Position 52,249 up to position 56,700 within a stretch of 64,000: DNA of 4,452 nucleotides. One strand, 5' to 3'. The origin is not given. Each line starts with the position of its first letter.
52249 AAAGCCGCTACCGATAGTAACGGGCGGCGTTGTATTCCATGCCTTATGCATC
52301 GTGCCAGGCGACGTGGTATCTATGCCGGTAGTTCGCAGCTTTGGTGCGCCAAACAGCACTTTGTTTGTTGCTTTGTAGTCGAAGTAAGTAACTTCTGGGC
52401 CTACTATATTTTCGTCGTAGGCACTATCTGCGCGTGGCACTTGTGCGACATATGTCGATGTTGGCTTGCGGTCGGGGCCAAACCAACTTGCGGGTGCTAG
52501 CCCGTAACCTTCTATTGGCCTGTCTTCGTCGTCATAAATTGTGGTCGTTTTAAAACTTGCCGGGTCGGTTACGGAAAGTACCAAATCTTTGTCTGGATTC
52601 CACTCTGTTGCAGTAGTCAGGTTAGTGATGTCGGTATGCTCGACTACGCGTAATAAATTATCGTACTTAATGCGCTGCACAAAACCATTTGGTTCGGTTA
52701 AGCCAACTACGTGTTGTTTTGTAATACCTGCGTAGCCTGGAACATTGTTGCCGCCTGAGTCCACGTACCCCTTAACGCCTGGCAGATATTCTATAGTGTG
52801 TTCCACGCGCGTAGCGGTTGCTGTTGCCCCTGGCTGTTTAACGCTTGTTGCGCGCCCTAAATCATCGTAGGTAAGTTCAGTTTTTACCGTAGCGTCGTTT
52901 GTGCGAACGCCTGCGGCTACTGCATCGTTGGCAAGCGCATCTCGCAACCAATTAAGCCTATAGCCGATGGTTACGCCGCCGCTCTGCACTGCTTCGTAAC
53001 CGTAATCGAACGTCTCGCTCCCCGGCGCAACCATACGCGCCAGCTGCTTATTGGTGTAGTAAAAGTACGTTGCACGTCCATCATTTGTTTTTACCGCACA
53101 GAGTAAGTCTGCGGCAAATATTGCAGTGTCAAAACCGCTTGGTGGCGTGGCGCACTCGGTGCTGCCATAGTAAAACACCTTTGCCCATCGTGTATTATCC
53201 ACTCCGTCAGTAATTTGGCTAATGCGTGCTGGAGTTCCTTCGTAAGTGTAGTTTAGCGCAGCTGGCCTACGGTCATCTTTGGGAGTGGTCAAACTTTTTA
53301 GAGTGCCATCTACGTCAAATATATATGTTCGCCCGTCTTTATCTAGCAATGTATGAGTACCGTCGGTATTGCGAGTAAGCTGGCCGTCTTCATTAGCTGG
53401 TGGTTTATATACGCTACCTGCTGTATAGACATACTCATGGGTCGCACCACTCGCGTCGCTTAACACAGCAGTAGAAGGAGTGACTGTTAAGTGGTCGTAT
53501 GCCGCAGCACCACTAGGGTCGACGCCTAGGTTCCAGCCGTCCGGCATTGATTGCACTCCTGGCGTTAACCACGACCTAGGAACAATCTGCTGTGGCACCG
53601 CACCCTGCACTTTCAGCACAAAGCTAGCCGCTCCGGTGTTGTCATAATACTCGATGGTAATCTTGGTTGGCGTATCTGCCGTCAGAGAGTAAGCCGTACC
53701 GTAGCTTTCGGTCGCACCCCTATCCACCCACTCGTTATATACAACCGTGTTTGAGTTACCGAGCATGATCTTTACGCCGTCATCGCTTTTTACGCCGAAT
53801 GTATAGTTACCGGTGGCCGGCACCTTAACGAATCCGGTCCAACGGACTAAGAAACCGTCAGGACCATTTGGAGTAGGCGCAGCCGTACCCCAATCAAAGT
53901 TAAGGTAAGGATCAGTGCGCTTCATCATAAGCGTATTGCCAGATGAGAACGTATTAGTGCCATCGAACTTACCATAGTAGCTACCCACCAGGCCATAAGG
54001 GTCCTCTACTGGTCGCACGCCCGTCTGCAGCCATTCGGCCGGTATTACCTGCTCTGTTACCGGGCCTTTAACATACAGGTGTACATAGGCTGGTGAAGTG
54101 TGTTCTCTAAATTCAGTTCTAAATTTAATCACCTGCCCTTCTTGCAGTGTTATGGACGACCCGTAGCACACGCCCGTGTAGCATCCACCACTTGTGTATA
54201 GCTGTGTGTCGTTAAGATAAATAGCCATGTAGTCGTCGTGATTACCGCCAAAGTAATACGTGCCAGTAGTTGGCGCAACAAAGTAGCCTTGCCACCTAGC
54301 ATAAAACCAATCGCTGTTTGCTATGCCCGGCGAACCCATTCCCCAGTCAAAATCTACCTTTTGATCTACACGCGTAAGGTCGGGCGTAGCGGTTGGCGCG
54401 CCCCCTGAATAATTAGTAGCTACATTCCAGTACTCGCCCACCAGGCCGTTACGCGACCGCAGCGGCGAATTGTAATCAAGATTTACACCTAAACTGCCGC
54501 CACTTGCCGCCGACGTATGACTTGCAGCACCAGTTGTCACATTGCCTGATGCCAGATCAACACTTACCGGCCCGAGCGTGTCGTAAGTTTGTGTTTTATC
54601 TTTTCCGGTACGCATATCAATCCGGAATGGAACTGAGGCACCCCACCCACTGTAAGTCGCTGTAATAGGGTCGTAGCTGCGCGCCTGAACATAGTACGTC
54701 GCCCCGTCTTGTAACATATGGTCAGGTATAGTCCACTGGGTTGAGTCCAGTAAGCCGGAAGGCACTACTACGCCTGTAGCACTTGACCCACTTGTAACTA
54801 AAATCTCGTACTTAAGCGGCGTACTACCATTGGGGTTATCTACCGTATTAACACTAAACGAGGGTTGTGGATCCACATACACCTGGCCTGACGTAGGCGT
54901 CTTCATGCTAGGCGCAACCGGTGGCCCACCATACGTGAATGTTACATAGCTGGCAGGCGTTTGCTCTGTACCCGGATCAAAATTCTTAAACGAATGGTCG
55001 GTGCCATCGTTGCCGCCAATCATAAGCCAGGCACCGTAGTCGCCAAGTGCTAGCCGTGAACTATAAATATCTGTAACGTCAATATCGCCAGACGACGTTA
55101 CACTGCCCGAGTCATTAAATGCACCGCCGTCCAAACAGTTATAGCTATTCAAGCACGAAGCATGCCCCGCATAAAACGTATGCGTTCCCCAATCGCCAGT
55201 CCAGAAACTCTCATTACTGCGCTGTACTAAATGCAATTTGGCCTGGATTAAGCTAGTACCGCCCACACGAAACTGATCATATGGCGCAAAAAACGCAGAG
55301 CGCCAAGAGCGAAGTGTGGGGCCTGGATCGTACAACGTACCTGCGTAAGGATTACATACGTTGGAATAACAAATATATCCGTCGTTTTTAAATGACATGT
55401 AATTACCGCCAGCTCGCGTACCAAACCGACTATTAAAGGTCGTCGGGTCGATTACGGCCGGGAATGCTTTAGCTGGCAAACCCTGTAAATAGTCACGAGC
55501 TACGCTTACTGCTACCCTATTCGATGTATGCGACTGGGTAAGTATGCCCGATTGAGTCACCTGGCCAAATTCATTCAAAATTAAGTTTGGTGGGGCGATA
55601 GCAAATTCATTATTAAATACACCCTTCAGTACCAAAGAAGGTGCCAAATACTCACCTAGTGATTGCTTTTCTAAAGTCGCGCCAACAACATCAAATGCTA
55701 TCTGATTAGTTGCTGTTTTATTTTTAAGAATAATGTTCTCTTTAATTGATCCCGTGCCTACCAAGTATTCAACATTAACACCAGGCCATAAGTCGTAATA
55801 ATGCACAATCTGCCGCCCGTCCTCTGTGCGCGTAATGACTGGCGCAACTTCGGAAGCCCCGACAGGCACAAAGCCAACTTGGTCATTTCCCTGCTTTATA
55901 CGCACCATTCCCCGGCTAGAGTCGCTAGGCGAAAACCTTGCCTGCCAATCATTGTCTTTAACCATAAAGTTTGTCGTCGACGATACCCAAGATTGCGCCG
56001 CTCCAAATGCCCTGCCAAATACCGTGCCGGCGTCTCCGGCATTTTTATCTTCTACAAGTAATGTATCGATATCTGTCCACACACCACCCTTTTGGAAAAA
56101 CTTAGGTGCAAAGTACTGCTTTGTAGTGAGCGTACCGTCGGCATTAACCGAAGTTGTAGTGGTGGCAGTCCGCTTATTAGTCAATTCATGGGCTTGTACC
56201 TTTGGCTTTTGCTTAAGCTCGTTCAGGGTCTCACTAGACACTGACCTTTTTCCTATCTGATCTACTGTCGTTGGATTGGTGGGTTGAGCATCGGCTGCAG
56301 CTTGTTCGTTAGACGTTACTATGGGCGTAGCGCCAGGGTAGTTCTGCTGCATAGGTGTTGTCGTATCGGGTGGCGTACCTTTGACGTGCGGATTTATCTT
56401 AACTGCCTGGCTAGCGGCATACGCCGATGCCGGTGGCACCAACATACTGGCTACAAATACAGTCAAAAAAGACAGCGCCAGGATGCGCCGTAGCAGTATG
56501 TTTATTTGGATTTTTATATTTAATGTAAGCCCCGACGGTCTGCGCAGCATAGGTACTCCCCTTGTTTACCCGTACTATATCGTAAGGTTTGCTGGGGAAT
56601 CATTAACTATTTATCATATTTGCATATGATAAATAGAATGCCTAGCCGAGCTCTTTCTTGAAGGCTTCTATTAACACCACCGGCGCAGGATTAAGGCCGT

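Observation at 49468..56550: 2360-aa secreted PA14 x3 + RHS/YD-repeat polymorphic toxin in a reduced genome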

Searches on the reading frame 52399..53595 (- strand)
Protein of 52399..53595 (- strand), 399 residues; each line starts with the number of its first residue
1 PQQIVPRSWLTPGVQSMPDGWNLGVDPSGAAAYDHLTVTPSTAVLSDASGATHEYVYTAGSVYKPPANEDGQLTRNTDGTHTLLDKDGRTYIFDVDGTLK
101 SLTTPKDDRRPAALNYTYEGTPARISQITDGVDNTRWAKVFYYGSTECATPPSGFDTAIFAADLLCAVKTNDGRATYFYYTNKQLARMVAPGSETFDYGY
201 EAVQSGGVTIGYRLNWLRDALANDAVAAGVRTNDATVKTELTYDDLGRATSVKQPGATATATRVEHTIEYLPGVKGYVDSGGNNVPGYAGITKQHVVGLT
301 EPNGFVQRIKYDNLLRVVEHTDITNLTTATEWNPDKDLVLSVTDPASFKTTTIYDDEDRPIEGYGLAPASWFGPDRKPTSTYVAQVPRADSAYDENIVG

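Call 7: search_protein_families(library=pfam, proteins=[window:52399-53595:-], max_evalue=1)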
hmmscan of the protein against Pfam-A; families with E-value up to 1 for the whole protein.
window:52399-53595:- (399 aa): 1 family
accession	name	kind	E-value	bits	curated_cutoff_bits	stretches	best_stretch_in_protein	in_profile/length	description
PF05593.20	RHS_repeat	-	0.0052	17.6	22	1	337-361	5-29/38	RHS Repeat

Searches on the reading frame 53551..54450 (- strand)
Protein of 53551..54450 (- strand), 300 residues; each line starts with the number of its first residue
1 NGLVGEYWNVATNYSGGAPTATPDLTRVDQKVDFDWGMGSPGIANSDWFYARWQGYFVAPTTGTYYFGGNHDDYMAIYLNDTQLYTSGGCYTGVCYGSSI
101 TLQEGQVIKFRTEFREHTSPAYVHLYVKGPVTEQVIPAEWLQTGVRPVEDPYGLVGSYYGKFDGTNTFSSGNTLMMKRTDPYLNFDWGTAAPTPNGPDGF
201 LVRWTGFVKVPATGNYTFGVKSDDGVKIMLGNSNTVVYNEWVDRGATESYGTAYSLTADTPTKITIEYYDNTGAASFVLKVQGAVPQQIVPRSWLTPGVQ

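Call 7: search_protein_families(library=pfam, proteins=[window:53551-54450:-], max_evalue=1)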
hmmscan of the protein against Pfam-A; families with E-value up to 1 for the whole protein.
window:53551-54450:- (300 aa): 2 families
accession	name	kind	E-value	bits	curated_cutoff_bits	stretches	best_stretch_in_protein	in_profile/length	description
PF07691.17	PA14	-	2.6e-30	105.6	24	2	152-276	3-126/147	PA14 domain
PF10528.15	GLEYA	-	1.1e-11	45.3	26.2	2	200-282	1-90/91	GLEYA domain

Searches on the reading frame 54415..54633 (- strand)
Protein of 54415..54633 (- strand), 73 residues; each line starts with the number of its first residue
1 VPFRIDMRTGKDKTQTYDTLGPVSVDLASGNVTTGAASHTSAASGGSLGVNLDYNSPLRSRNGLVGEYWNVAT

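Call 75: search_solved_structures(query=A6, max_evalue=10, show_alignments=3)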
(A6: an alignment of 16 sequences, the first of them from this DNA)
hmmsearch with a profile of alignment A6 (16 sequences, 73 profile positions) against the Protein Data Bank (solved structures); distinct sequences matched with E-value up to 10: 0.

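Call 76: search_protein_families(library=pfam, alignment_id=A6, max_evalue=10)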
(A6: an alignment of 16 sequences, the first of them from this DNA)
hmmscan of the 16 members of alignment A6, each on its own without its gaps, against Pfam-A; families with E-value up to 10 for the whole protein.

A. member 1, seq(73 aa): 1 family
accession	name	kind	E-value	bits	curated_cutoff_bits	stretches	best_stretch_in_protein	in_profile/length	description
PF11981.13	DUF3482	-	0.26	11.1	29.2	1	23-55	163-195/293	Domain of unknown function (DUF3482)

B. families by the number of members that match (of 16 scanned): 2 families
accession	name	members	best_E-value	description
PF20148.4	DUF6531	8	0.0001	Domain of unknown function (DUF6531)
PF11981.13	DUF3482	2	0.26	Domain of unknown function (DUF3482)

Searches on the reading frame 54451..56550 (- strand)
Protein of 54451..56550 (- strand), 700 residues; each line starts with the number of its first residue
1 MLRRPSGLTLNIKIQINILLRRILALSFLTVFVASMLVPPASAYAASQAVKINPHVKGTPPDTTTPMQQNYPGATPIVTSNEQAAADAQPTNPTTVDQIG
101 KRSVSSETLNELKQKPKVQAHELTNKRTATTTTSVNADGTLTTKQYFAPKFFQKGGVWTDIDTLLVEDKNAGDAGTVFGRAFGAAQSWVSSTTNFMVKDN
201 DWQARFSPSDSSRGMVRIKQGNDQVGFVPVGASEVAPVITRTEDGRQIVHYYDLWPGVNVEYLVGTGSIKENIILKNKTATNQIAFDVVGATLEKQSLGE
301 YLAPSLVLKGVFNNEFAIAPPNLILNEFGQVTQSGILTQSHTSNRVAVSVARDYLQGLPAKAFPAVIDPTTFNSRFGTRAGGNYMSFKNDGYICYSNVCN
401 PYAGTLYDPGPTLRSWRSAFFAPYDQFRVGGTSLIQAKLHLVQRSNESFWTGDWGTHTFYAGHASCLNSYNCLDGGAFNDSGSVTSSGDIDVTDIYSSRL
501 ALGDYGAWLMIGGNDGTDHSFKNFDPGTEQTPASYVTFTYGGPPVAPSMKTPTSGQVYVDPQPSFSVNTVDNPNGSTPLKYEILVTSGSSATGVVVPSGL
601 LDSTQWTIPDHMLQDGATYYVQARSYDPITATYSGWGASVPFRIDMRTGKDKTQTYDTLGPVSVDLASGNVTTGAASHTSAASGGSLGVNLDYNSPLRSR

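Call 7: search_protein_families(library=pfam, proteins=[window:54451-56550:-], max_evalue=1)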
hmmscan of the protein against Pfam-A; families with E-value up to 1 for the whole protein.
window:54451-56550:- (700 aa): 2 families
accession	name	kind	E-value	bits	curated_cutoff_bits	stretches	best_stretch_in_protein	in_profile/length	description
PF25778.1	DUF7948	-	0.0014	19.2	27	1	248-292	104-148/214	Domain of unknown function (DUF7948)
PF25788.1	Ig_Rha78A_N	-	0.092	13.5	27.4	1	560-637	17-94/105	Rha78A-like, N-terminal immunoglobulin domain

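Call 68: predict_structure(alignment_id=A3)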
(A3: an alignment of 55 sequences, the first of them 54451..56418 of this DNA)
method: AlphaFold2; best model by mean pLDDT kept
length: 656 residues; sequences in the alignment: 55
mean_pLDDT: 78.8   pTM: 0.70
mean pLDDT of the five models: 78.8, 78.6, 78.5, 76.3, 74.7
residues with pLDDT >= 90: 301; 70-90: 194; 50-70: 45; < 50: 116
segments of 3 or more residues with pLDDT < 50: 1-18, 20-22, 24-26, 30-35, 43-68, 333-337, 605-656
pLDDT, mean of each block of 10 residues (from residue 1): 36 42 46 49 44 40 41 82 90 89 88 91 74 58 66 90 94 92 96 89 92 95 90 97 96 84 90 91 88 93 96 94 83 57 92 90 90 92 83 94 87 95 91 91 95 92 91 88 75 88 91 89 86 87 84 89 89 92 84 91 53 37 38 32 31 33
secondary structure, 60 per line:
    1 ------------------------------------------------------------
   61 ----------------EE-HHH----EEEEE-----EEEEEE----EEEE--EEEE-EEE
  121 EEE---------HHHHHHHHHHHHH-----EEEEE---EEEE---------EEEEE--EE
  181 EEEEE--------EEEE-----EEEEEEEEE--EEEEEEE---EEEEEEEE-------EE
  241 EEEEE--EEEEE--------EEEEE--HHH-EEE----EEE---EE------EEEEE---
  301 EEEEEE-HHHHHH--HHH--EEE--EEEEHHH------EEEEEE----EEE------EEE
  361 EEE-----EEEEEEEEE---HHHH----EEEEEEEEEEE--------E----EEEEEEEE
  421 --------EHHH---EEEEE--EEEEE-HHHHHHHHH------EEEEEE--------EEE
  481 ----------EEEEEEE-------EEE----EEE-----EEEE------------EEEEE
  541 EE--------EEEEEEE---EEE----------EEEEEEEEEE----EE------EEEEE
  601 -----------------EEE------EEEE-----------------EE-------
elements in order: E87-91 E97-102 E107-110 E113-116 E118-123 H133-145 E151-155 E159-162 E172-176 E179-185 E194-197 E203-211 E214-220 E224-231 E239-245 E248-252 E261-265 E272-274 E279-281 E293-297 E301-306 H308-313 E321-323 E326-329 E339-344 E349-351 E358-363 E369-377 H381-384 E389-399 E413-420 E436-440 E443-447 H449-457 E464-469 E478-480 E491-497 E505-507 E512-514 E520-523 E536-542 E551-557 E561-563 E574-583 E596-600 E618-620 E627-630

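Call 72: fold_search(model_id=the predicted structure, library=pdb)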
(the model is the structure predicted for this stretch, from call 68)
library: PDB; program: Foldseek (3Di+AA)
matches with E <= 10: 1440; with E <= 0.001: 34
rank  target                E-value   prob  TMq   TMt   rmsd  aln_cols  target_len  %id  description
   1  2jll                  1.9e-05  0.98  0.14  0.22  25.7       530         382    9  Crystal structure of NCAM2 IgIV-FN3II (released 2009-11-17)
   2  5i99                  2.5e-05  0.99  0.15  0.22  25.1       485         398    7  Crystal structure of mouse CNTN3 Ig5-Fn2 domains (released 2016-08-31)
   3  9ba4_A                4.3e-05  0.87  0.14  0.10  35.9       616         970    9  Full-length cross-linked Contactin 2 (CNTN2) (released 2024-07-17)
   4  7s7k_A                1.0e-04  0.87  0.13  0.16  38.0       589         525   10  Crystal structure of the EphB2 extracellular domain (released 2021-10-27)
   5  5e55_A                1.7e-04  0.98  0.13  0.26  18.8       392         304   13  Crystal structure of mouse CNTN6 FN1-FN3 domains (released 2016-08-31)
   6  4yfg_A                2.4e-04  0.94  0.18  0.22  25.8       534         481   12  Crystal structure of PTP delta meA3/meB minus variant Ig1-Fn1 (released 2015-05-06)
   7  5uv8_G                2.5e-04  1.00  0.14  0.30  16.6       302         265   11  Interleukin-3 Receptor Complex (released 2018-02-07)
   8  5e55_B                2.8e-04  0.98  0.13  0.26  18.7       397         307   12  Crystal structure of mouse CNTN6 FN1-FN3 domains (released 2016-08-31)
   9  6iaa_A                3.1e-04  0.63  0.12  0.10  42.8       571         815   12  hRobo2 ectodomain (released 2019-03-13)
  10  8k53_A                3.4e-04  0.82  0.14  0.12  29.5       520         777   10  Structure of the Dimeric Human CNTN2 Ig 1-6-FNIII 1-2 Domain in an Asymmetric State (released 2023-12-06)
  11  2w91                  3.6e-04  0.99  0.12  0.12  15.0       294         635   12  Structure of a Streptococcus pneumoniae family 85 glycoside hydrolase, Endo-D. (released 2009-01-27)
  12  3lqm_B                3.9e-04  1.00  0.14  0.39  12.9       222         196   14  Structure of the IL-10R2 Common Chain (released 2010-05-26)
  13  7u7n_C                3.9e-04  1.00  0.14  0.38  14.0       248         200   14  IL-27 quaternary receptor signaling complex (released 2022-05-25)
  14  5t5w_A                4.3e-04  1.00  0.14  0.40  11.9       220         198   12  Structure of an affinity matured lambda-IFN/IFN-lambdaR1/IL-10Rbeta receptor complex (released 2017-03-29)
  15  7zxk_B                4.6e-04  1.00  0.13  0.43  13.3       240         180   12  Human IL-27 in complex with neutralizing SRF388 FAb fragment (released 2022-11-02)
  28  2djs_MODEL_1_A        8.4e-04  1.00  0.13  0.66   4.0       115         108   21  Solution structures of the fn3 domain of human ephrin type-B receptor 1 (released 2006-10-05)
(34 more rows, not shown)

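Call 86: fold_search(model_id=the predicted structure, library=viral)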
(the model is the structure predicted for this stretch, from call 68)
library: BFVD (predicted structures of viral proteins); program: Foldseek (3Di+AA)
matches with E <= 10: 617; with E <= 0.001: 59
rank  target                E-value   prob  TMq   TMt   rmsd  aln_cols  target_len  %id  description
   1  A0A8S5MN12            1.5e-16  1.00  0.45  0.23  15.9       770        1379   13  Uncharacterized protein [Siphoviridae sp. ct89Z21]
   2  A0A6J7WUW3            2.7e-09  1.00  0.20  0.14  11.2       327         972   16  Fibronectin type-III domain-containing protein [uncultured Caudovirales phage]
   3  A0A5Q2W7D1            9.1e-09  1.00  0.23  0.21  27.4       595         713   10  (no name in the UniProt tables at hand)
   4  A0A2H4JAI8            3.9e-08  1.00  0.22  0.23  10.3       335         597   16  Putative structural protein [uncultured Caudovirales phage]
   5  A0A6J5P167            1.9e-07  1.00  0.18  0.10  21.3       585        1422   13  Fibronectin type III [uncultured Caudovirales phage]
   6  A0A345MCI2            2.0e-07  1.00  0.14  0.12  13.2       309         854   14  Minor tail protein [Gordonia phage Teatealatte]
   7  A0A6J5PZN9            2.3e-07  1.00  0.17  0.13  13.7       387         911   17  Uncharacterized protein [uncultured Caudovirales phage]
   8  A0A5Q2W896            1.2e-06  0.99  0.15  0.13  33.0       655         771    9  (no name in the UniProt tables at hand)
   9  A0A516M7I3            3.7e-06  1.00  0.20  0.27  19.8       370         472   11  (no name in the UniProt tables at hand)
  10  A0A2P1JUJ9            3.9e-06  1.00  0.19  0.15  12.6       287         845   16  Fibronectin type-III domain-containing protein [Bacillus phage Anath]
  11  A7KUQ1                4.3e-06  1.00  0.16  0.30  19.9       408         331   11  (no name in the UniProt tables at hand)
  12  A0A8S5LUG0            8.3e-06  1.00  0.23  0.20   7.4       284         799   11  Uncharacterized protein [Siphoviridae sp. ctM3g2]
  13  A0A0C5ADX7            9.1e-06  0.85  0.11  0.13  28.0       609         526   11  YHYH domain-containing protein [Cyanophage P-TIM40]
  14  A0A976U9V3            2.8e-05  0.99  0.18  0.09  28.4       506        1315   12  (no name in the UniProt tables at hand)
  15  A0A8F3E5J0            3.6e-05  1.00  0.19  0.30  20.9       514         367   11  Minor tail protein [Microbacterium phage Honk]
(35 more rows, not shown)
